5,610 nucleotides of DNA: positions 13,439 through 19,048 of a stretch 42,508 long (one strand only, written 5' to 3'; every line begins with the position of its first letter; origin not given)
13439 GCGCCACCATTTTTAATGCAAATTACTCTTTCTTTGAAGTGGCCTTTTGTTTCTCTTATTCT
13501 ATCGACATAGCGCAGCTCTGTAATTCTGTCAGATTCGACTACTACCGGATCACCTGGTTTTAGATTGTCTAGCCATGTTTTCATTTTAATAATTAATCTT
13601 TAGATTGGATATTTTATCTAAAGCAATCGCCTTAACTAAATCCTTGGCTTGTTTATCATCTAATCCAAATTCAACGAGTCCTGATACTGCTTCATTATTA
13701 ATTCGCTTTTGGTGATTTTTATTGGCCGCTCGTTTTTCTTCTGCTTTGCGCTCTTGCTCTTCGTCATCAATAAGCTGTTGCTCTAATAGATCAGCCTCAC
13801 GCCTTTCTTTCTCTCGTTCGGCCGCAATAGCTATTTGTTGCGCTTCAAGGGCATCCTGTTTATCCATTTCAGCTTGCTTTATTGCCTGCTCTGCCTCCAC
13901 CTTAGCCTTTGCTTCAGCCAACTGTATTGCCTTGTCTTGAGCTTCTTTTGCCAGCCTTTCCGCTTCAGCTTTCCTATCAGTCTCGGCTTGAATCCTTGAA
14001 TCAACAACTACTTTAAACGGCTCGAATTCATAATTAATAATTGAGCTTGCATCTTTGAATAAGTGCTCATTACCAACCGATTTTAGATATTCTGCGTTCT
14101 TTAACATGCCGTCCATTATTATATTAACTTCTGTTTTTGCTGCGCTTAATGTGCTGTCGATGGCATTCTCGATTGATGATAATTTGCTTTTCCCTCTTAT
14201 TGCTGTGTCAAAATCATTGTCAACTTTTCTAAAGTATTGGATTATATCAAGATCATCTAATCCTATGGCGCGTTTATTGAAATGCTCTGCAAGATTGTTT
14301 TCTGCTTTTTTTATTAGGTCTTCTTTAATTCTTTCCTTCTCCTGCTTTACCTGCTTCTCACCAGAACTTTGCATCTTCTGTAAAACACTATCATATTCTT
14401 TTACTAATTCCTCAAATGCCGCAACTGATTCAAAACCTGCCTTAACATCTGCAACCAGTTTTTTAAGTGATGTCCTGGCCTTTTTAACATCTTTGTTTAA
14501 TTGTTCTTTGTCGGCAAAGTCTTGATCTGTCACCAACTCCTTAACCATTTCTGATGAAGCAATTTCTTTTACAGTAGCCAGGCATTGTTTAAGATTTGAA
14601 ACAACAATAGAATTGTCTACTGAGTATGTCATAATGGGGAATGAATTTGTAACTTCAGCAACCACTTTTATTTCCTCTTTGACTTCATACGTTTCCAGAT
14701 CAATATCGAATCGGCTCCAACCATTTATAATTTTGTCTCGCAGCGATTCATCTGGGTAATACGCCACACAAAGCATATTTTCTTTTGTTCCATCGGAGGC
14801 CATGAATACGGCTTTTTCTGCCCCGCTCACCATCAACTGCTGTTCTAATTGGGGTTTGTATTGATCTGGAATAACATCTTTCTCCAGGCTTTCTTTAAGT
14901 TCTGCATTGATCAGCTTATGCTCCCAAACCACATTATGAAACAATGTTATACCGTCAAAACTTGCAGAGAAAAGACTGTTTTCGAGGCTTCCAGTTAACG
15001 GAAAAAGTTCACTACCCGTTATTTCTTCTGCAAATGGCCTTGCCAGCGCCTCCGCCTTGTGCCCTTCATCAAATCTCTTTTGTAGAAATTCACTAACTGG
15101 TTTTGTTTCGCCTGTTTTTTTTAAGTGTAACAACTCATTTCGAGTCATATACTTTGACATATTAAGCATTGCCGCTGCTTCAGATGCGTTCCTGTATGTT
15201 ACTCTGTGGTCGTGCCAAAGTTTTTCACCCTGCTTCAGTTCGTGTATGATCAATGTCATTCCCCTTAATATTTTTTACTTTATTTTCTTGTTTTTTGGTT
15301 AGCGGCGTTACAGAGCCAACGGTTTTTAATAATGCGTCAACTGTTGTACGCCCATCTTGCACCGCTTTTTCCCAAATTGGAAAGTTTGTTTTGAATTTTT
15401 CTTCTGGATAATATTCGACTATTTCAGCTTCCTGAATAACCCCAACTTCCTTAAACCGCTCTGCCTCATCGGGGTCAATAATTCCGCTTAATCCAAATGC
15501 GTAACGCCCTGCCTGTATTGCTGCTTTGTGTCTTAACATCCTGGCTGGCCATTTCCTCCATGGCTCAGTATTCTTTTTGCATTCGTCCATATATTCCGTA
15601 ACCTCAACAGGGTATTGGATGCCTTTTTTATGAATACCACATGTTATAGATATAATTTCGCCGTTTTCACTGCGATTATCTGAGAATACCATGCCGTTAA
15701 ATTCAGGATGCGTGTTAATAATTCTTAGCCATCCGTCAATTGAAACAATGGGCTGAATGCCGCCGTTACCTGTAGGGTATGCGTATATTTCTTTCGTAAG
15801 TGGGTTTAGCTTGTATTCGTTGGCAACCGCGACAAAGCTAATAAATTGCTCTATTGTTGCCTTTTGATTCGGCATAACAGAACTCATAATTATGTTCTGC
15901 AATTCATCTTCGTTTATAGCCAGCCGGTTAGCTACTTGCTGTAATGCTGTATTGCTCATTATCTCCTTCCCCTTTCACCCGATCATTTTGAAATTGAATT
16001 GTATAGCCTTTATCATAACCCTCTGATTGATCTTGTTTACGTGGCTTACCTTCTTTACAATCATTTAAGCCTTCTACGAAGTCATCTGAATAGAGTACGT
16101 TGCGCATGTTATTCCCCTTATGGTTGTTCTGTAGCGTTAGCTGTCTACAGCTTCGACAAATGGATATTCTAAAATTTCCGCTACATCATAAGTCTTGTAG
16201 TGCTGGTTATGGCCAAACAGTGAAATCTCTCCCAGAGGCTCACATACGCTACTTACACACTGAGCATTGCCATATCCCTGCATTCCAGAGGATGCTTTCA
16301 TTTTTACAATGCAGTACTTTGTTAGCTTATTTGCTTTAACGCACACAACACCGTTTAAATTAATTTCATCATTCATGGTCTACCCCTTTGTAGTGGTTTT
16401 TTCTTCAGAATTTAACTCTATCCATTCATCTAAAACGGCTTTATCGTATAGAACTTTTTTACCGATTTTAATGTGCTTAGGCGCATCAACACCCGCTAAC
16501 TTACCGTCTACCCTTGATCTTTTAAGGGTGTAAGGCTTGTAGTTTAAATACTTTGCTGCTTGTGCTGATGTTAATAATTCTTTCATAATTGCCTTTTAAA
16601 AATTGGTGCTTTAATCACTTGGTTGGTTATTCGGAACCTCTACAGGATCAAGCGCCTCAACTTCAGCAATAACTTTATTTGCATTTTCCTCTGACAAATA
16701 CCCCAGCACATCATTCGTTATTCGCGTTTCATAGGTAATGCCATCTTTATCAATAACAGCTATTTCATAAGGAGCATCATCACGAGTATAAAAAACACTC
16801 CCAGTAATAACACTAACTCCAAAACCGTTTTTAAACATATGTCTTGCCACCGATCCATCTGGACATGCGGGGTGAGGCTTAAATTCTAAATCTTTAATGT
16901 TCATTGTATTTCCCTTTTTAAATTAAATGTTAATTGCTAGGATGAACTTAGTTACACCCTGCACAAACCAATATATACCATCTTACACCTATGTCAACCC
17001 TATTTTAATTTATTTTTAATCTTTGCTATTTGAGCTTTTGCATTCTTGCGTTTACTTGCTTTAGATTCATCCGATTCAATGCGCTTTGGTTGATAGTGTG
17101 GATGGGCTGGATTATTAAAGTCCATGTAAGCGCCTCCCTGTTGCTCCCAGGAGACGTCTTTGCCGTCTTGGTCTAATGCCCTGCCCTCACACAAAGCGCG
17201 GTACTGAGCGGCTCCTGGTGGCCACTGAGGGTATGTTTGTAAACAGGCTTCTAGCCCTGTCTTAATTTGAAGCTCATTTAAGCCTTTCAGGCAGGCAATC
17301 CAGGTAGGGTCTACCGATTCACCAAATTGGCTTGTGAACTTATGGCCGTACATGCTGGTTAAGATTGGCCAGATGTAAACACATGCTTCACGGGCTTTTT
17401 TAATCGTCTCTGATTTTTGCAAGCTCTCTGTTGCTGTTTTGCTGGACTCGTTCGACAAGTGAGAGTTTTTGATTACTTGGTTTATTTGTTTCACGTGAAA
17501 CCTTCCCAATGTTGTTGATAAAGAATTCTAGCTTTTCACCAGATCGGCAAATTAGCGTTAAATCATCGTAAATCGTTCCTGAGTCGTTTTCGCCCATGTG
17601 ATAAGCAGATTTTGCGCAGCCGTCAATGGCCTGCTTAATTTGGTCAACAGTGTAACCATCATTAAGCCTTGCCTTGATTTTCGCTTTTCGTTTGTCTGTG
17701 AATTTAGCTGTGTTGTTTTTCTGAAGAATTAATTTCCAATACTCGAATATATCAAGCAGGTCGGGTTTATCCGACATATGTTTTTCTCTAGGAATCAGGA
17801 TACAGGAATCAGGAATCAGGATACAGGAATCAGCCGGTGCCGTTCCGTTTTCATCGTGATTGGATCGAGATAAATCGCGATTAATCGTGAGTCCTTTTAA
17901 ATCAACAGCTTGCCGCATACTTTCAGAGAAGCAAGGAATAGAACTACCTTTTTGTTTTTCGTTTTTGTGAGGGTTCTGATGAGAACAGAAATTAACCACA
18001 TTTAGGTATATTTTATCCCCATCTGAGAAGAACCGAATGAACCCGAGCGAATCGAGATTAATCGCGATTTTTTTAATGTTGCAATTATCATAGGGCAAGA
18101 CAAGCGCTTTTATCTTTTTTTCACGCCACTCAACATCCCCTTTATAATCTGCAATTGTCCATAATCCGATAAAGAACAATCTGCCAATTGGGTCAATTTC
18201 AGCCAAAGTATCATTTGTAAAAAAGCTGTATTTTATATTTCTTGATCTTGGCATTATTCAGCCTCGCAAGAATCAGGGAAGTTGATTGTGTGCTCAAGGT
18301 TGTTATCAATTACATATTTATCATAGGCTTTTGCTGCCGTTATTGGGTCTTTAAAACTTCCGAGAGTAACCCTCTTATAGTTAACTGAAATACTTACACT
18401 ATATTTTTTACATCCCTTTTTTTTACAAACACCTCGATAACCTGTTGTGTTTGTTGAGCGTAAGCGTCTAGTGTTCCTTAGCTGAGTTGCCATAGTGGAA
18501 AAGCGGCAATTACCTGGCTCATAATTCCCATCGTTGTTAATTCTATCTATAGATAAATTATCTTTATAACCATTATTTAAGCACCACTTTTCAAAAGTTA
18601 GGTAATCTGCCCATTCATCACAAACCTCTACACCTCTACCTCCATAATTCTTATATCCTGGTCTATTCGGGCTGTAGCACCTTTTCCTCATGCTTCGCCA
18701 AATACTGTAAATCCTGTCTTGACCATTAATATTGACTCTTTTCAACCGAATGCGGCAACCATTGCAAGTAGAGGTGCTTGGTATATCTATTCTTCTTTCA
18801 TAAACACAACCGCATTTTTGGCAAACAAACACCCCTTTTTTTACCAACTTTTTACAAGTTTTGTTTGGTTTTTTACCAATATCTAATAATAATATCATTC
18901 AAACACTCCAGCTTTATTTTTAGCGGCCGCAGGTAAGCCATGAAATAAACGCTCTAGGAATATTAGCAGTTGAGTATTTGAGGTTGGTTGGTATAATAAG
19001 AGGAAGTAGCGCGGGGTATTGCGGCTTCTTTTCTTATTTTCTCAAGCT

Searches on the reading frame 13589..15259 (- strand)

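Call 42: search_protein_families(library=pfam, proteins=[window:13589-15259:-], max_evalue=0.001)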
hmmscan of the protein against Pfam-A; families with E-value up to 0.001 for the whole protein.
window:13589-15259:- (557 aa): 1 family
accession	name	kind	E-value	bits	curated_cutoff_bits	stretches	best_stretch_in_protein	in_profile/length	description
PF09588.16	YqaJ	-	9.4e-10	39.4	22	1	15-148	2-150/150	YqaJ-like viral recombinase domain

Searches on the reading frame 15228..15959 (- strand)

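Call 42: search_protein_families(library=pfam, proteins=[window:15228-15959:-], max_evalue=0.001)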
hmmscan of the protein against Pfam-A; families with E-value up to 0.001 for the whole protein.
window:15228-15959:- (244 aa): 1 family
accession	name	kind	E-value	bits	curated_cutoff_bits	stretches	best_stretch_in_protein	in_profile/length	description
PF03837.19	RecT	-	3.5e-22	79.4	24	1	32-171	17-192/198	RecT family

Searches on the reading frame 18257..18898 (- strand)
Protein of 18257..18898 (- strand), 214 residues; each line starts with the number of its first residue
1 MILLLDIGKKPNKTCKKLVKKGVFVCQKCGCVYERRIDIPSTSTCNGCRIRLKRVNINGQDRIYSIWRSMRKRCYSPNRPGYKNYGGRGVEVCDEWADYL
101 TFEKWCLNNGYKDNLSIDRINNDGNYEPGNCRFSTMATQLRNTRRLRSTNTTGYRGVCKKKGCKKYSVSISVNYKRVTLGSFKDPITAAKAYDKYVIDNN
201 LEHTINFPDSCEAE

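Call 42: search_protein_families(library=pfam, proteins=[window:18257-18898:-], max_evalue=0.001)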
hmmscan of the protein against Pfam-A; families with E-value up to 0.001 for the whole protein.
window:18257-18898:- (214 aa): 1 family
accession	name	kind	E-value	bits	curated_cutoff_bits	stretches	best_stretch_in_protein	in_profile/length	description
PF00847.26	AP2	-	0.00027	21.6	33.3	1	152-196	1-48/54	AP2 domain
